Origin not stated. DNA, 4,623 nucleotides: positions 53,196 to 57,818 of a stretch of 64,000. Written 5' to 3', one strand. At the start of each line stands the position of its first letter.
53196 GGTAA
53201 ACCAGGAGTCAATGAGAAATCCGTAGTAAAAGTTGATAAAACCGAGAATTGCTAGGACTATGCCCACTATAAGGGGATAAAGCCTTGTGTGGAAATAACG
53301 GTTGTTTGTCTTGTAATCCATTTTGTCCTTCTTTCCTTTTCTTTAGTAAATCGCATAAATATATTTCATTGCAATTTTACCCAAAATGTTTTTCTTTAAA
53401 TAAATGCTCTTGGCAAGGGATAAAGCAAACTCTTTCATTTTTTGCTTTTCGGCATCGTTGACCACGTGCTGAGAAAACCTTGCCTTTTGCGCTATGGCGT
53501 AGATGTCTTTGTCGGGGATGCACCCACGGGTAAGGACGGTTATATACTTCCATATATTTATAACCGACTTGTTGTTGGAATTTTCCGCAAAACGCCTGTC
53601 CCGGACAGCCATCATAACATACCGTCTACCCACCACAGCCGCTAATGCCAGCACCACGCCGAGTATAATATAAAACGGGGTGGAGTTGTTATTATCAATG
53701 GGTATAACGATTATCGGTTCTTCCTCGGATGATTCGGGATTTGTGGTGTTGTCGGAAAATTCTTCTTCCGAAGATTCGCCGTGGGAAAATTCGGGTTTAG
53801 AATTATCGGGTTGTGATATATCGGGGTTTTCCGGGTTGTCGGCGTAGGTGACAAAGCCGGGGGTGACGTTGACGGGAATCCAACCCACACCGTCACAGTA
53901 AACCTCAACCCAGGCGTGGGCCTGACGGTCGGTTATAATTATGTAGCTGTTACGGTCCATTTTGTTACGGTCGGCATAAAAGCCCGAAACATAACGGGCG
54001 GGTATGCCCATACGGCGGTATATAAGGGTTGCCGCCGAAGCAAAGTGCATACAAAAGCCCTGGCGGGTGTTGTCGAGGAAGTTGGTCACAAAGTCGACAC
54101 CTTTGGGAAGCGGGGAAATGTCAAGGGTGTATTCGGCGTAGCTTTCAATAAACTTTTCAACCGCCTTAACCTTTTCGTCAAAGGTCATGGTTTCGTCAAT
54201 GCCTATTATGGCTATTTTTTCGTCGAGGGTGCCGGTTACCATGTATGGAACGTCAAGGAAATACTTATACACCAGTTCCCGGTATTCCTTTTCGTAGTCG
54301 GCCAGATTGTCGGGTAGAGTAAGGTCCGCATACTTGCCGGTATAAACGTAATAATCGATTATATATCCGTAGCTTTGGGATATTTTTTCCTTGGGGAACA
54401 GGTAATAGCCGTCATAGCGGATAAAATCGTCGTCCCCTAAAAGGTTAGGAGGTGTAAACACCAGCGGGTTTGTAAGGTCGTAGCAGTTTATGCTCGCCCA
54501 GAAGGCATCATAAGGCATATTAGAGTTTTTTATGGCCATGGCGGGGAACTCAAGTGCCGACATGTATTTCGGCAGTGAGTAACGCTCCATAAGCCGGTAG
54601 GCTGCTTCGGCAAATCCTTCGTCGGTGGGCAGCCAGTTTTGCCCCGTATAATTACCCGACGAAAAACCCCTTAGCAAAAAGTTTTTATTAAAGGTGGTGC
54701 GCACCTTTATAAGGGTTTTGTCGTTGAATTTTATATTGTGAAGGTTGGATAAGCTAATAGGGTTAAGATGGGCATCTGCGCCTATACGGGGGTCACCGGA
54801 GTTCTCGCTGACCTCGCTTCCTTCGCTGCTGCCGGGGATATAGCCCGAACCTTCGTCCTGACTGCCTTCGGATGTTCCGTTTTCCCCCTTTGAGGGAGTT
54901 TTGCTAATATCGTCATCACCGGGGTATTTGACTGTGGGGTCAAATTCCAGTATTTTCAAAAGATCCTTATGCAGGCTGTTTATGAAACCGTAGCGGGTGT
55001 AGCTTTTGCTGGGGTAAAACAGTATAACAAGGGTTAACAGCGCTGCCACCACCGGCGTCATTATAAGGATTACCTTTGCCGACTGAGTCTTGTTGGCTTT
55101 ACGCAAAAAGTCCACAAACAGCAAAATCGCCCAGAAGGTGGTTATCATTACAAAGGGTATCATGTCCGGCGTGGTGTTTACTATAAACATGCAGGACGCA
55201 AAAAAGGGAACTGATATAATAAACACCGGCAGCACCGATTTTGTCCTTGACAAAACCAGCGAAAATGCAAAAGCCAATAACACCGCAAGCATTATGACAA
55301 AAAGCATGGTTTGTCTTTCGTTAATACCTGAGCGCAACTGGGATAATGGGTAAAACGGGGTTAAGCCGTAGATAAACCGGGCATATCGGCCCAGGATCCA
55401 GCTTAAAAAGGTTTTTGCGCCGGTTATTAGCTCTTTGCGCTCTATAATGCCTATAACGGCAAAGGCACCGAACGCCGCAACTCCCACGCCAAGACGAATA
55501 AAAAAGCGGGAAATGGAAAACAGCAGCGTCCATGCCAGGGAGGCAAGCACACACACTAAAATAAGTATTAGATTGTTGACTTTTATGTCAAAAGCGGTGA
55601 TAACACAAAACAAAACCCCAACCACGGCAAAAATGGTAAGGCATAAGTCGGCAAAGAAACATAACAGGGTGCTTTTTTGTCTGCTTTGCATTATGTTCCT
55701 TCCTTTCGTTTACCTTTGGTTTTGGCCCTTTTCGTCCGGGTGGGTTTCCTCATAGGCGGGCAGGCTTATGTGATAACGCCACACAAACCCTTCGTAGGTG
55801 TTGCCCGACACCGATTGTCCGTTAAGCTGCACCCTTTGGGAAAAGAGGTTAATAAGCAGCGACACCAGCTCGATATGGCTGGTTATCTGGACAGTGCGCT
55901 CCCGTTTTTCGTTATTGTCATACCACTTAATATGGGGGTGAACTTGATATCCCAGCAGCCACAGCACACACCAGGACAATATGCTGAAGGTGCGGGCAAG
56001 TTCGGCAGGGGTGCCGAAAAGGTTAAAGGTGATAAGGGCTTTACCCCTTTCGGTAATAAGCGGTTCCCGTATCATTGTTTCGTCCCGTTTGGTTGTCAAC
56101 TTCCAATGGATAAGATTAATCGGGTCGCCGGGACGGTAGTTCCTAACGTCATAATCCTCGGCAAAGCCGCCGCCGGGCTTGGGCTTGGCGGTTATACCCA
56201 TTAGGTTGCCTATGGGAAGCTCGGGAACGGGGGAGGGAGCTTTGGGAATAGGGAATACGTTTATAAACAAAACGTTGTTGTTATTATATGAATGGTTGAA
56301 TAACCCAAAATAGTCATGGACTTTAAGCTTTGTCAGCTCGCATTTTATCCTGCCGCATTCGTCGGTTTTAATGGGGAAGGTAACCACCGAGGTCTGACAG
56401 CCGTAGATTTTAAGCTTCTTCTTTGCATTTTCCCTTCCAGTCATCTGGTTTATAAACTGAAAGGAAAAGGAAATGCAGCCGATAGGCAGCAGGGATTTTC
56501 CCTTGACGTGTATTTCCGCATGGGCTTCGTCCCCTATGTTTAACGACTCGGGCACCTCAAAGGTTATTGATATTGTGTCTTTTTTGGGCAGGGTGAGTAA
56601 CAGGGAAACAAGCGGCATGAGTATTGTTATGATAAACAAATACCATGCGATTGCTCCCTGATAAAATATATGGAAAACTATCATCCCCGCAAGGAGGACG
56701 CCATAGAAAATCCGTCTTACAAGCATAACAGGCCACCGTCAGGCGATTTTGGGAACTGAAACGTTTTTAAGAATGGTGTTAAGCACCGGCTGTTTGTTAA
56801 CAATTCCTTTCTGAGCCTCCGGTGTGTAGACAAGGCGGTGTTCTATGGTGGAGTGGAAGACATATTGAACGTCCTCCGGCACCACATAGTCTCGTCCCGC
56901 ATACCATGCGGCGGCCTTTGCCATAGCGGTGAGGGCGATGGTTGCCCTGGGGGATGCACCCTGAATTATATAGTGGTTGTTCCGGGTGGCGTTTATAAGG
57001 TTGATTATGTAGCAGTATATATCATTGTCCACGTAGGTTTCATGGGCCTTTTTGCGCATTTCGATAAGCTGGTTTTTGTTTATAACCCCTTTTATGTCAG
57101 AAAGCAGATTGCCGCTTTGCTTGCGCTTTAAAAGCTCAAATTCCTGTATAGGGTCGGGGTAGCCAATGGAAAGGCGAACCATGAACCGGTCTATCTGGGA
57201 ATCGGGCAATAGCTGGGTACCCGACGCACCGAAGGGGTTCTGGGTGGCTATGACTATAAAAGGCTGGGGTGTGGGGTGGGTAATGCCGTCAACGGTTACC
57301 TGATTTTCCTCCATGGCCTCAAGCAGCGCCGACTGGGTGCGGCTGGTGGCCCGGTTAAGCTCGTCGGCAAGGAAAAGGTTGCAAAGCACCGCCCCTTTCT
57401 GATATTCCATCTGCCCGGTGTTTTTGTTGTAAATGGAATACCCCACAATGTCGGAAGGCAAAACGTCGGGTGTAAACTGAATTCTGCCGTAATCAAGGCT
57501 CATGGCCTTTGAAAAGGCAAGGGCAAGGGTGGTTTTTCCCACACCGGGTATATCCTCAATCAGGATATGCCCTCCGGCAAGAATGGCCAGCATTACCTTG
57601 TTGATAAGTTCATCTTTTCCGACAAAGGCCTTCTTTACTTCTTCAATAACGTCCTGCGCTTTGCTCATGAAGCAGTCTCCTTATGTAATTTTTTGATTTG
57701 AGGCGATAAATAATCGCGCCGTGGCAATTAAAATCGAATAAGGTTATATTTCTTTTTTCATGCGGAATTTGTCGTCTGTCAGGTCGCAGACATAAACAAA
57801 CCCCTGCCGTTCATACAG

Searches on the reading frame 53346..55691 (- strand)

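Call 78: search_protein_families(library=pfam, proteins=[window:53346-55691:-])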
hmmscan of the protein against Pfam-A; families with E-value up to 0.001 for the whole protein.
window:53346-55691:- (782 aa): 1 family
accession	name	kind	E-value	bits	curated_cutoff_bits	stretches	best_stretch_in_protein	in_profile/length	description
PF01841.26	Transglut_core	-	3.5e-23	82.4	23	1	503-608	15-107/108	Transglutaminase-like superfamily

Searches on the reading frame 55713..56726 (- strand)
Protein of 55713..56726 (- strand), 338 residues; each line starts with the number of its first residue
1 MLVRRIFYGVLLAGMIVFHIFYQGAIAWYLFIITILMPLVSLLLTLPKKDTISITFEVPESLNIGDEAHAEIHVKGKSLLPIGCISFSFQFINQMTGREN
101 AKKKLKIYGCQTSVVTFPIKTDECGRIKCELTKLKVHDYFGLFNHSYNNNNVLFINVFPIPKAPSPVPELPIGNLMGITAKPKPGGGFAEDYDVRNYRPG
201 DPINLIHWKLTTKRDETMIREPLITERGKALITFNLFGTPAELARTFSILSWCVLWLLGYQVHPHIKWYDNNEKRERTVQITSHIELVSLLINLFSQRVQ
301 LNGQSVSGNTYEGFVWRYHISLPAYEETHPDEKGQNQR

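Call 79: search_protein_families(library=pfam, proteins=[window:55713-56726:-])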
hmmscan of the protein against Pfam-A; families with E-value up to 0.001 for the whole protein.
window:55713-56726:- (338 aa): 1 family
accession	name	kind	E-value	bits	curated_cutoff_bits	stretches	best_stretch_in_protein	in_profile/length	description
PF01882.25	DUF58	-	0.00012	21.8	23.4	1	193-227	1-34/216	Protein of unknown function DUF58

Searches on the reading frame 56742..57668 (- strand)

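Call 79: search_protein_families(library=pfam, proteins=[window:56742-57668:-])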
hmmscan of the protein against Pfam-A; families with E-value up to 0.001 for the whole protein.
window:56742-57668:- (309 aa): 6 families
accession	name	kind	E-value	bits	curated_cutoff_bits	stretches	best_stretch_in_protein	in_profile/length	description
PF07726.17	AAA_3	-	1.7e-54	183.7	27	1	34-164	1-131/131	ATPase family associated with various cellular activities (AAA)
PF17863.7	AAA_lid_2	-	3.8e-19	68.6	22.7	1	227-293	2-68/74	AAA lid domain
PF20030.5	bpMoxR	-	2.6e-11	43.4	27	1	4-178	3-176/205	MoxR domain in the MoxR-vWA-beta-propeller ternary systems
PF07728.20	AAA_5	-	2e-09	38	22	1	41-156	8-133/139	AAA domain (dynein-related subfamily)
PF00004.35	AAA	-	2.7e-05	25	21.2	1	40-154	6-119/131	ATPase family associated with various cellular activities (AAA)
PF00493.29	MCM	-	0.00069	19.2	23.3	0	34-145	59-173/224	MCM P-loop domain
